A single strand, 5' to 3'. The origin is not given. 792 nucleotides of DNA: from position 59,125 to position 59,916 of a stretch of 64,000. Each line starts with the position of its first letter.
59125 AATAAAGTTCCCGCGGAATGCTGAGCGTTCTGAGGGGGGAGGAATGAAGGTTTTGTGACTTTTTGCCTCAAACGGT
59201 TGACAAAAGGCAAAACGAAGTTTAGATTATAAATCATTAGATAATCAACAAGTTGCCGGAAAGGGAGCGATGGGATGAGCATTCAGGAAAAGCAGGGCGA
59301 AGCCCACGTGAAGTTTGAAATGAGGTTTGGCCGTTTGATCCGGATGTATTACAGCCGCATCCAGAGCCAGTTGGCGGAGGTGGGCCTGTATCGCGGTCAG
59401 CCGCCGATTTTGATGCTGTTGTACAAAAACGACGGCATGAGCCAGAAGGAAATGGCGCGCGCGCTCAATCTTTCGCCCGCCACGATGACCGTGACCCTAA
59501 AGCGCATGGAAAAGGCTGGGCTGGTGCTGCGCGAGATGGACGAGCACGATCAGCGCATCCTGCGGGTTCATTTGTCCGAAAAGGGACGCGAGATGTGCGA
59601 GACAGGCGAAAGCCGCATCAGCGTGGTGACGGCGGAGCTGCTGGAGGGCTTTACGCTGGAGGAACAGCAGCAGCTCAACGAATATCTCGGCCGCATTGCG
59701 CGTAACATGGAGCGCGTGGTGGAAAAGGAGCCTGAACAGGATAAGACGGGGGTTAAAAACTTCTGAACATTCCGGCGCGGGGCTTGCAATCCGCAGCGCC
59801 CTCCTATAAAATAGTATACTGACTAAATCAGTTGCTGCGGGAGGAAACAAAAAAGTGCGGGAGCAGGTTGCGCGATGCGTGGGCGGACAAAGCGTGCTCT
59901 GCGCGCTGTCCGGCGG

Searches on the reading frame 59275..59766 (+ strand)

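Call 3: search_protein_families(library=pfam, proteins=[window:59275-59766:+], max_evalue=0.01)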
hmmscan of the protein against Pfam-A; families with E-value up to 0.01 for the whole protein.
window:59275-59766:+ (163 aa): 17 families
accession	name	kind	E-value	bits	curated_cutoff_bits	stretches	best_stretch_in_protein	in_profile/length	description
PF01047.28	MarR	-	2.8e-15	56.4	24.6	1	44-95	7-58/59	MarR family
PF12802.13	MarR_2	-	1.5e-12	47.9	27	1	40-94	5-60/61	MarR family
PF13412.12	HTH_24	-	1.1e-10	41.3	21.9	1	45-84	8-47/48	Winged helix-turn-helix DNA-binding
PF22381.2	Staph_reg_Sar_Rot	-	4.1e-09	36.9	27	1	31-108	5-82/85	Transcriptional regulator SarA/Rot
PF13463.12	HTH_27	-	3e-06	27.9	22.2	1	45-104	8-68/68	Winged helix DNA-binding domain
PF01325.25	Fe_dep_repress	-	5.3e-06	27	26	1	48-87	16-55/60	Iron dependent repressor, N-terminal DNA binding domain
PF13545.12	HTH_Crp_2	-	1.1e-05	25.7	27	1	55-86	23-55/70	Crp-like helix-turn-helix domain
PF12840.13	HTH_20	-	2.2e-05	24.8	27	1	52-85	16-49/51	Helix-turn-helix domain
PF08281.18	Sigma70_r4_2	-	7.6e-05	22.7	25.7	1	47-77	19-49/54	Sigma-70, region 4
PF13404.12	HTH_AsnC-type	-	0.00025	21.2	27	0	46-79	9-42/42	AsnC-type helix-turn-helix domain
PF13601.12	HTH_34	-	0.001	19.6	27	1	45-107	5-68/80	Winged helix DNA-binding domain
PF24034.1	DUF7343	-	0.0017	18.6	27.6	1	45-84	8-48/62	Domain of unknown function (DUF7343)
PF13518.12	HTH_28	-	0.0019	18.7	25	1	47-83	5-41/52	Helix-turn-helix domain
PF01022.26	HTH_5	-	0.0026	18.1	22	1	45-84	7-45/47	Bacterial regulatory protein, arsR family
PF13936.12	HTH_38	-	0.0061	16.7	27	0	51-70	17-36/44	Helix-turn-helix domain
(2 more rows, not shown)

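Call 4: search_protein_families(library=ncbifam, proteins=[window:59275-59766:+], max_evalue=0.01)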
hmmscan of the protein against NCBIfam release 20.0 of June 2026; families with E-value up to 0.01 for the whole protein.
window:59275-59766:+ (163 aa): 30 families (the best 25 are shown)
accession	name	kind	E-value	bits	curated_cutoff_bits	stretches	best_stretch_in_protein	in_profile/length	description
NF045593.1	bilirub_TF_BilQ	equivalog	1.1e-16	60.8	125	1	25-143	15-133/135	bilirubin utilization transcriptional regulator BilQ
TIGR04472.1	reg_rSAM_mob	hypoth_equivalog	1.2e-16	61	240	1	40-147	31-138/141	radical SAM mobile pair system MarR family transcriptional regulator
NF053777.1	Saro0803TransReg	equivalog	5.8e-14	52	200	1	26-141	23-138/140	Saro_0803 family transcriptional regulator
NF002926.0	PRK03573.1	equivalog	1.2e-12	47.9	120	1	17-151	8-143/144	transcriptional regulator SlyA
TIGR02337.1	HpaR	equivalog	2.3e-12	46.9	121.2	1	29-139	17-127/130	homoprotocatechuate degradation operon regulator HpaR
NF038251.1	AdcR_fam_Zn_TF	equivalog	3.1e-12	46.9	175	1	34-143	30-141/143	zinc-dependent MarR family transcriptional regulator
NF052638.1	TransRegOhrRVib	equivalog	3.9e-12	46.1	200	1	33-113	30-110/141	transcriptional regulator OhrR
NF050133.1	TransRegFabT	equivalog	5.7e-09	36.4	200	1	54-143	43-132/138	fatty acid biosynthesis transcriptional regulator FabT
NF041230.1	BagL_FevM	exception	1.7e-07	31.4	230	1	40-133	40-133/145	MarR family transcriptional regulator BagL/FevM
NF053814.1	teico_TcaR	equivalog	2.7e-07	30.8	170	1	10-145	7-145/151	MarR family transcriptional regulator TcaR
NF053635.1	TransRegRv3488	equivalog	6e-06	26.4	140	1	59-124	30-97/98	Rv3488 family transcriptional regulator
TIGR01889.1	Staph_reg_Sar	paralog_domain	1.6e-05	25.2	62.6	1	45-109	30-98/109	staphylococcal accessory regulator family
NF052438.1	TransRegRv0880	equivalog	2e-05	24.4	220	1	41-136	35-130/143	Rv0880 family HTH-type transcriptional regulator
NF008122.0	PRK10870.1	equivalog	4.1e-05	23.4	157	1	53-152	70-169/176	transcriptional repressor MprA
NF040939.2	trans_reg_lrs14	equivalog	4.9e-05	23.3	90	1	45-92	26-74/103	Lrs14 family HTH-type transcriptional regulator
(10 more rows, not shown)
